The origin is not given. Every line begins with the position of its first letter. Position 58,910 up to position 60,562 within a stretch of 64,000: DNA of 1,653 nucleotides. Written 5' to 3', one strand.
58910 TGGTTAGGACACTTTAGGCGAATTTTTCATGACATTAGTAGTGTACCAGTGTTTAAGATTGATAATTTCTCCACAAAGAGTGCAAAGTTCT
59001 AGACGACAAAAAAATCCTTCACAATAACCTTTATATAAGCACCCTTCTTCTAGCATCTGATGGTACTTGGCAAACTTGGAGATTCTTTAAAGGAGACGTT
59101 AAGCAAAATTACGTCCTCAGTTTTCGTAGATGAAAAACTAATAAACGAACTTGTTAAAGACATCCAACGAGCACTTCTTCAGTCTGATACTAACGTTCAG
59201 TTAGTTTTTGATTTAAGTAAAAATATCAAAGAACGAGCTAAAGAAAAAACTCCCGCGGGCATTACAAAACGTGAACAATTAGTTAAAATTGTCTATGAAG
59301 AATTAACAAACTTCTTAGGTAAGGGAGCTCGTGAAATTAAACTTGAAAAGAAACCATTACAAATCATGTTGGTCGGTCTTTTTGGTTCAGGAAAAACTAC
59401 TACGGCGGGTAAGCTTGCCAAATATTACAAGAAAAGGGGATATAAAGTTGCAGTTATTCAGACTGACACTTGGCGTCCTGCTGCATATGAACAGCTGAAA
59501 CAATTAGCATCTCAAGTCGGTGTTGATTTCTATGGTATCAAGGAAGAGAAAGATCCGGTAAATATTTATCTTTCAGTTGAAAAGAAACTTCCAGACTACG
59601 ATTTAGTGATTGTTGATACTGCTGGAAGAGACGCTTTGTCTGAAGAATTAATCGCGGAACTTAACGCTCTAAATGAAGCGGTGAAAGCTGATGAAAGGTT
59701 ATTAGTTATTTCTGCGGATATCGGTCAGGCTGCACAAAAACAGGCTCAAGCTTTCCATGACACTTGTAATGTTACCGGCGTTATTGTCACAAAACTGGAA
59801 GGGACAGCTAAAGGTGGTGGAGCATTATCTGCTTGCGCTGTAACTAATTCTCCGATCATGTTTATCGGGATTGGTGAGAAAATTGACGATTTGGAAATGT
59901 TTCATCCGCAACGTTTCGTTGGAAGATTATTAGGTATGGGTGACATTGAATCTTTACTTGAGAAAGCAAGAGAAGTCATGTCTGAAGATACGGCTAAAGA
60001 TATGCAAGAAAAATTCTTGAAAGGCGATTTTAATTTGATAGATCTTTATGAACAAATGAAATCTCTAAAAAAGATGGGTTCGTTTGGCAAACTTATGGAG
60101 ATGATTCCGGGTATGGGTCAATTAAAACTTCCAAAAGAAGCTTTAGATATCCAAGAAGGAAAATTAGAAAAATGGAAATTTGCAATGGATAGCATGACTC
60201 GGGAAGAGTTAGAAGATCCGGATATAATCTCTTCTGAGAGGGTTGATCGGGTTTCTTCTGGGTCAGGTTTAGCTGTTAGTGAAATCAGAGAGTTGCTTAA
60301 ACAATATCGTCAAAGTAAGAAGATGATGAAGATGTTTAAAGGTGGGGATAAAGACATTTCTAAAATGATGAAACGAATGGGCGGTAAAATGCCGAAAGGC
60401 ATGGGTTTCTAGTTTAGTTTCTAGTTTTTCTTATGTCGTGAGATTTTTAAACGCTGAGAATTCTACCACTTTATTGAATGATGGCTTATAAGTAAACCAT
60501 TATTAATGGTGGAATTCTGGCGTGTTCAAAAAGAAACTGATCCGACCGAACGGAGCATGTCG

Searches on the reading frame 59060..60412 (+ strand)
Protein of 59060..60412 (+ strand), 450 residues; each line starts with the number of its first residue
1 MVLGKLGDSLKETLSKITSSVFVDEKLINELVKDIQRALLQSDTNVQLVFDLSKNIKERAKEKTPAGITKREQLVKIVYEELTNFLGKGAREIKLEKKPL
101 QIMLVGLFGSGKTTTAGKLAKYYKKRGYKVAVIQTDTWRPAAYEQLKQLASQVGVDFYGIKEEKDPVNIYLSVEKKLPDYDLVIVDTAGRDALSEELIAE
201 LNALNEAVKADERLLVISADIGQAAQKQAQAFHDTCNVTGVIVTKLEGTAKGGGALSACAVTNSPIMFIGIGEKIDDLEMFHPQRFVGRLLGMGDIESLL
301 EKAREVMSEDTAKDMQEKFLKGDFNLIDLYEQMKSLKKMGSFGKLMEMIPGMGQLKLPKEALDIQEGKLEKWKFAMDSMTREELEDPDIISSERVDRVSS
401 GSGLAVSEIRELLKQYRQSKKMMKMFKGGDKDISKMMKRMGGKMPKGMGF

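Call 15: search_protein_families(library=pfam, proteins=[window:59060-60412:+], max_evalue=0.00001)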
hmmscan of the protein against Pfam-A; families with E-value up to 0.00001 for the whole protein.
window:59060-60412:+ (450 aa): 4 families
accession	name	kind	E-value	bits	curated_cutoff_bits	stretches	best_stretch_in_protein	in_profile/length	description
PF00448.28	SRP54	-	5e-69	232.3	22.7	1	101-292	3-196/196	SRP54-type protein, GTPase domain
PF02978.25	SRP_SPB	-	8.1e-29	100.3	27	1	324-423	2-91/91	Signal peptide binding domain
PF02881.24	SRP54_N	-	1.2e-15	57.9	22.4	1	6-82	1-75/75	SRP54-type protein, helical bundle domain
PF01656.29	CbiA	-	6.4e-08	33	25.4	1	109-252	9-89/125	CobQ/CobB/MinD/ParA nucleotide binding domain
